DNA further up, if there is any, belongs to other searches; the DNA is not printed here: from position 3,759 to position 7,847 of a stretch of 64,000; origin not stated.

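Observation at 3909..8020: Two-gene minus-strand unit: 106-aa protein plus 1262-aa coiled-coil/TM protein with C-terminal HExxH motif, no recognisable family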

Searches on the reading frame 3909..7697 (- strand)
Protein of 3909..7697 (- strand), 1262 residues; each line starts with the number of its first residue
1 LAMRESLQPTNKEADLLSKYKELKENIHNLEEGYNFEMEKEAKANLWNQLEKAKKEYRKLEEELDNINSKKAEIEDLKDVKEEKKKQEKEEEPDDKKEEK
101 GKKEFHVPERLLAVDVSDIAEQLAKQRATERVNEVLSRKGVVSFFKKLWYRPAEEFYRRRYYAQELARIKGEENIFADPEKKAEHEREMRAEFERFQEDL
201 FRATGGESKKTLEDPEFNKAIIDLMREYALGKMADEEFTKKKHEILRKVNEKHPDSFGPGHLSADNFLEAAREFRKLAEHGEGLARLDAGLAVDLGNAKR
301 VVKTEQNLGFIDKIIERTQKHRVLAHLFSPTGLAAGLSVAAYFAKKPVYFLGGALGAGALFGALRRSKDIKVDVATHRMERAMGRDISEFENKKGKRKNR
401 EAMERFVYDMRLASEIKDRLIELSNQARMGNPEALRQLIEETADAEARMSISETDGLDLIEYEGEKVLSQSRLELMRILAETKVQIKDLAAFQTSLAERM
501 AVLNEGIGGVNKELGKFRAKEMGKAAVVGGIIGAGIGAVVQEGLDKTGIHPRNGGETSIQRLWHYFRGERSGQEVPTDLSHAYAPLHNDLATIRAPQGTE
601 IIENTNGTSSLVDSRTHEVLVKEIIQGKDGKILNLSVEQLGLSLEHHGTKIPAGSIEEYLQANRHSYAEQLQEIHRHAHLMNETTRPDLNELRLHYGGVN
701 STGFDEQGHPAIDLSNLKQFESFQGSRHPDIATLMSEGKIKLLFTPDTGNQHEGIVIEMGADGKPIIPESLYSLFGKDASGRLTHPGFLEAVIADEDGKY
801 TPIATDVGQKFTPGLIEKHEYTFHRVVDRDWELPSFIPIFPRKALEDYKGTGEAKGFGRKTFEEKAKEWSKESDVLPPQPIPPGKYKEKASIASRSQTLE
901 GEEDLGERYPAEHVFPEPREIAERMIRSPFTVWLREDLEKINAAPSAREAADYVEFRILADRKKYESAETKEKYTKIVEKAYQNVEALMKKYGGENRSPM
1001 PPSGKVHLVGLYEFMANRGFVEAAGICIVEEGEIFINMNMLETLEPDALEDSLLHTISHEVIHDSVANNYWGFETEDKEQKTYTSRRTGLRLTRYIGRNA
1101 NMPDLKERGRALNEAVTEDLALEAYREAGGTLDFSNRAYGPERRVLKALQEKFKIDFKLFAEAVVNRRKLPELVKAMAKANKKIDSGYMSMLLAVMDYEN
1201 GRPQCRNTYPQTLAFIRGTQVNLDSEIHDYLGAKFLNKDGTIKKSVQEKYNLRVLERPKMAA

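Call 6: search_protein_families(library=pfam, proteins=[window:3909-7697:-], max_evalue=0.1)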
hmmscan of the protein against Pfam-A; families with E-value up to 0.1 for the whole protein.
window:3909-7697:- (1262 aa): 1 family
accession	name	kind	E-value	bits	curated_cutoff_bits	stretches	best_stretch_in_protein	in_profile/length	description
PF08719.17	NADAR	-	0.042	14.5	35.1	0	1046-1089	104-147/163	NADAR domain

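Call 7: search_protein_families(library=ncbifam, proteins=[window:3909-7697:-], max_evalue=0.1)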
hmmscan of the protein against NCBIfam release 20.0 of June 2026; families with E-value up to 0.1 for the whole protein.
window:3909-7697:- (1262 aa): 0 families

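Call 8: find_homologous_proteins(query=window:3909-7697:-)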
Query window:3909-7697:- (1262 aa): 9 proteins with E <= 0.001 among 8000 candidates.
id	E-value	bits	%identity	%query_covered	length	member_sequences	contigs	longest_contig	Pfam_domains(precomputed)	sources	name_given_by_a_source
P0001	0.0e+0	2818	100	100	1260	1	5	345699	-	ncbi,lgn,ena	ncbi:MAG: hypothetical protein AAB500_00805 [Patescibacteria group bacterium]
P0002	0.0e+0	1552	60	91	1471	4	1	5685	-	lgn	-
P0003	0.0e+0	1446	57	91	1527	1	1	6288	-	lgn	-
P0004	0.0e+0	1425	54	99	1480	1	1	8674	-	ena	-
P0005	3.1e-139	484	32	92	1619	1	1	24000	-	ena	-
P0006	8.4e-124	433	30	91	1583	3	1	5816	-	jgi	jgi:hypothetical protein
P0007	9.3e-33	131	28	67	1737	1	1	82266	-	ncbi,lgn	-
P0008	2.0e-22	97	25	58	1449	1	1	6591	PF01075.24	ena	-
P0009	3.7e-10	56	56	5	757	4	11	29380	-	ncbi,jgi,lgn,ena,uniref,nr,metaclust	ncbi:MAG: ligase 1 protein [Candidatus Nomurabacteria bacterium GW2011_GWA2_43_15]|uniref:Ligase 1 p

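Call 9: search_solved_structures(query=window:3909-7697:-, max_evalue=10)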
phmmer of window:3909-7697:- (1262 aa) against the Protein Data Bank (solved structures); distinct sequences matched with E-value up to 10: 6.
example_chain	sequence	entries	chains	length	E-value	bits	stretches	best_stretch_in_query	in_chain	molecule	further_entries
3t97_C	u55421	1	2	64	0.028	15.4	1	43-88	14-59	Nuclear pore glycoprotein p62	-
5c3l_C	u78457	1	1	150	0.13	13.1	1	43-121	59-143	Nucleoporin Nup62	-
5ijn_H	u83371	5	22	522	0.15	13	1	44-128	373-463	Nuclear pore glycoprotein p62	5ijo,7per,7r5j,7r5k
7tbl_k1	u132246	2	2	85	0.21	12.4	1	42-87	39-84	NUP62 CCS1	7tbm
7tdz_t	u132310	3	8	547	0.31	11.9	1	44-121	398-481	Nup62 | IL4I1 protein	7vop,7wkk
5h1x_A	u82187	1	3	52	0.39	11.6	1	43-77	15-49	Nuclear pore glycoprotein p62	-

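Call 10: search_protein_families(library=phrogs, proteins=[window:3909-7697:-], max_evalue=0.1)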
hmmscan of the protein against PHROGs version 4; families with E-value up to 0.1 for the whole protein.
window:3909-7697:- (1262 aa): 1 family
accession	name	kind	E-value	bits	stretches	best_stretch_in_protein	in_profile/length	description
phrog_1193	-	other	0.023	15.7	0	481-543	10-74/76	hemolysin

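Call 11: search_protein_families(library=padloc, proteins=[window:3909-7697:-], max_evalue=0.1)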
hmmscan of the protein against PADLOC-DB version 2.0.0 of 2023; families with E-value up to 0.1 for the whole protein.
window:3909-7697:- (1262 aa): 0 families

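Call 15: find_encoding_contigs(protein=P0007, flank=8000, max_places=3)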
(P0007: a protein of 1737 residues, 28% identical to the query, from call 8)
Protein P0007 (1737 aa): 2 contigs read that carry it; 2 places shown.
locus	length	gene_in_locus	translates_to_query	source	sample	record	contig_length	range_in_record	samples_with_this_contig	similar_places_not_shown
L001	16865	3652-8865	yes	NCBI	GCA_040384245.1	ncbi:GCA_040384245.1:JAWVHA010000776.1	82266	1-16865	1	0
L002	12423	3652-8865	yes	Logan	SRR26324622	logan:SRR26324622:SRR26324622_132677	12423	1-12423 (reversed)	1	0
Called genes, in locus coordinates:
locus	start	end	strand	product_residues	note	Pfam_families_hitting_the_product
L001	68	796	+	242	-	PF02535:Zip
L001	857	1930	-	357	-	PF23446:LysM1_NFP_LYK (faint), PF01476:LysM (weak), PF23473:LysM3_LYK4_5 (faint), PF01476:LysM, PF01551:Peptidase_M23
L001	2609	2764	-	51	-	-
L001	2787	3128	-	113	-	-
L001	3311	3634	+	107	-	PF18908:DUF5663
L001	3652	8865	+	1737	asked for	-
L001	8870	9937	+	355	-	PF00069:Pkinase, PF07714:PK_Tyr_Ser-Thr, PF06293:Kdo (weak)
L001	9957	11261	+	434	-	-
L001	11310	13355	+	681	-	PF00580:UvrD-helicase, PF13245:AAA_19, PF13604:AAA_30 (faint), PF01443:Viral_helicase1 (faint), PF13087:AAA_12 (faint), PF13361:UvrD_C, PF13538:UvrD_C_2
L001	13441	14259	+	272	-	PF00398:RrnaAD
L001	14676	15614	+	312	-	-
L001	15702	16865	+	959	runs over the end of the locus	-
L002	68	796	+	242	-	PF02535:Zip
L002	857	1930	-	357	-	PF23446:LysM1_NFP_LYK (faint), PF01476:LysM (weak), PF23473:LysM3_LYK4_5 (faint), PF01476:LysM, PF01551:Peptidase_M23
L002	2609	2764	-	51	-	-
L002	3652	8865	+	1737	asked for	-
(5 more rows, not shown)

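Call 16: find_encoding_contigs(protein=P0005, flank=8000, max_places=3)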
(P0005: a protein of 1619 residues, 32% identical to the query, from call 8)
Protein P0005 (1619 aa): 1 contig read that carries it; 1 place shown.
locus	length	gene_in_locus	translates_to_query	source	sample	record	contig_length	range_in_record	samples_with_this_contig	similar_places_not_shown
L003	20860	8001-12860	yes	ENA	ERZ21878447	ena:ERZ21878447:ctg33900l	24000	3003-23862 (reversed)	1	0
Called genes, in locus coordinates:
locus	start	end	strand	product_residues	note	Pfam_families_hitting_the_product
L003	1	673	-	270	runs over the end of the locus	?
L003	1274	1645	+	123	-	PF10502:Peptidase_S26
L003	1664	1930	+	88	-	-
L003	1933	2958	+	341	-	PF03129:HGTP_anticodon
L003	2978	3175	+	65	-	PF11969:DcpS_C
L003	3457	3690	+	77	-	PF01165:Ribosomal_S21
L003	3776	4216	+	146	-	PF09424:YqeY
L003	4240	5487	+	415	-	PF06277:EutA (faint), PF11104:PilM_2 (faint), PF02491:SHS2_FTSA, PF06723:MreB_Mbl, PF14450:FtsA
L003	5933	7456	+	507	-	-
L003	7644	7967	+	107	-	PF18908:DUF5663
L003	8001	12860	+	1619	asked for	-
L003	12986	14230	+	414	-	PF00091:Tubulin, PF12327:FtsZ_C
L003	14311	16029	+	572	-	-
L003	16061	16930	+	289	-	PF01875:Memo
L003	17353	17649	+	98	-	-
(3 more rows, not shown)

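Call 22: search_protein_families(library=pfam, proteins=[P0005, P0006, P0007, P0008, P0002], max_evalue=1)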
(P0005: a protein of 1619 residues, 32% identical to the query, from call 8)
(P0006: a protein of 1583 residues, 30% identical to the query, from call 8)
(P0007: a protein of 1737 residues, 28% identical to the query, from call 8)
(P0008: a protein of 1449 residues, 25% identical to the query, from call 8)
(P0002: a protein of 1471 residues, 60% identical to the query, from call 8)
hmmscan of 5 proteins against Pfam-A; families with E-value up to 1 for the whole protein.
P0005 (1619 aa): 3 families
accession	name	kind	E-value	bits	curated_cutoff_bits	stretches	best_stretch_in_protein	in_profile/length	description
PF05887.16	Trypan_PARP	-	0.00039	20.8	100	1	268-339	41-113/134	Procyclic acidic repetitive protein (PARP)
PF17318.7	DUF5361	-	0.12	12.7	26.8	1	797-816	3-22/36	Family of unknown function (DUF5361)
PF05120.17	GvpG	-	0.17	12.5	30.6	0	473-504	34-65/67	Gas vesicle protein G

P0006 (1583 aa): 2 families
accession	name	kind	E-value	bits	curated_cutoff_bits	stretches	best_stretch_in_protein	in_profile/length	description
PF05120.17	GvpG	-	0.52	11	30.6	1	462-499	27-65/67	Gas vesicle protein G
PF24151.2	ArlX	-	0.78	9.6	28.7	0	1514-1558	154-196/229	ArlX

P0007 (1737 aa): 2 families
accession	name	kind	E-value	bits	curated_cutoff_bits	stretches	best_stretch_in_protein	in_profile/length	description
PF24627.1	PUMA_CC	-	0.31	11.5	30.1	0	65-130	8-71/74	PUMA coiled-coil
PF22326.1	MMS21_N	-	0.54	10.8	27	0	74-113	2-42/103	E3 SUMO-protein ligase MMS21, N-terminal domain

P0008 (1449 aa): 3 families
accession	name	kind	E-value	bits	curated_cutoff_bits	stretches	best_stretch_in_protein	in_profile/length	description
PF01075.23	Glyco_transf_9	-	6e-08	32.7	22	1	1251-1368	91-206/247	Glycosyltransferase family 9 (heptosyltransferase)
PF11434.14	CHIPS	-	0.0077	16.5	25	1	1128-1169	48-89/91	Chemotaxis-inhibiting protein CHIPS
PF05120.17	GvpG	-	0.079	13.6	30.6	1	151-178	38-65/67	Gas vesicle protein G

P0002 (1471 aa): 3 families
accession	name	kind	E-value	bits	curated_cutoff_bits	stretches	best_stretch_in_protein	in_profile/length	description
PF13488.11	Gly-zipper_Omp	-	0.038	14.4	25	1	717-740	20-43/46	Glycine zipper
PF19380.4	DUF5955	-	0.093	13.6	27.1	1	35-74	9-48/88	Family of unknown function (DUF5955)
PF05887.16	Trypan_PARP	-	0.24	11.8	100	1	268-304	74-110/134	Procyclic acidic repetitive protein (PARP)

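Call 40: find_related_loci(query=A5, collection=genome_contigs, flank=6000)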
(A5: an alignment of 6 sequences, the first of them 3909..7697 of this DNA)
Query A5 (1262 aa) in genome_contigs; peptide patterns used: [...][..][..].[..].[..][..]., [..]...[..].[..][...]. (x = any residue, [..] = any of these).
290 stretches matched a pattern; 3 encode a relative of the query (tblastn E <= 1e-3); 3 distinct loci.
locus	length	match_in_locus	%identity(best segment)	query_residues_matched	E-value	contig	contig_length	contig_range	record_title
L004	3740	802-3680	35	103-985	4e-92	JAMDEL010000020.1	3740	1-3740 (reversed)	MAG: Patescibacteria group bacterium isolate FK_Sedi_B_Bin.102 NODE_107679_length_3740_cov_0.592582, whole genome shotgu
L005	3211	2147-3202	41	102-432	3e-67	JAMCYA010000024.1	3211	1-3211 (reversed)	MAG: Patescibacteria group bacterium isolate FK_Sedi_B_Bin.374 NODE_130195_length_3211_cov_1.51686, whole genome shotgun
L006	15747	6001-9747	32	108-1261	3e-152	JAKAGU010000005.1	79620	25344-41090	MAG: bacterium isolate WY2.bin63 NODE_425_length_79620_cov_1.909225, whole genome shotgun sequence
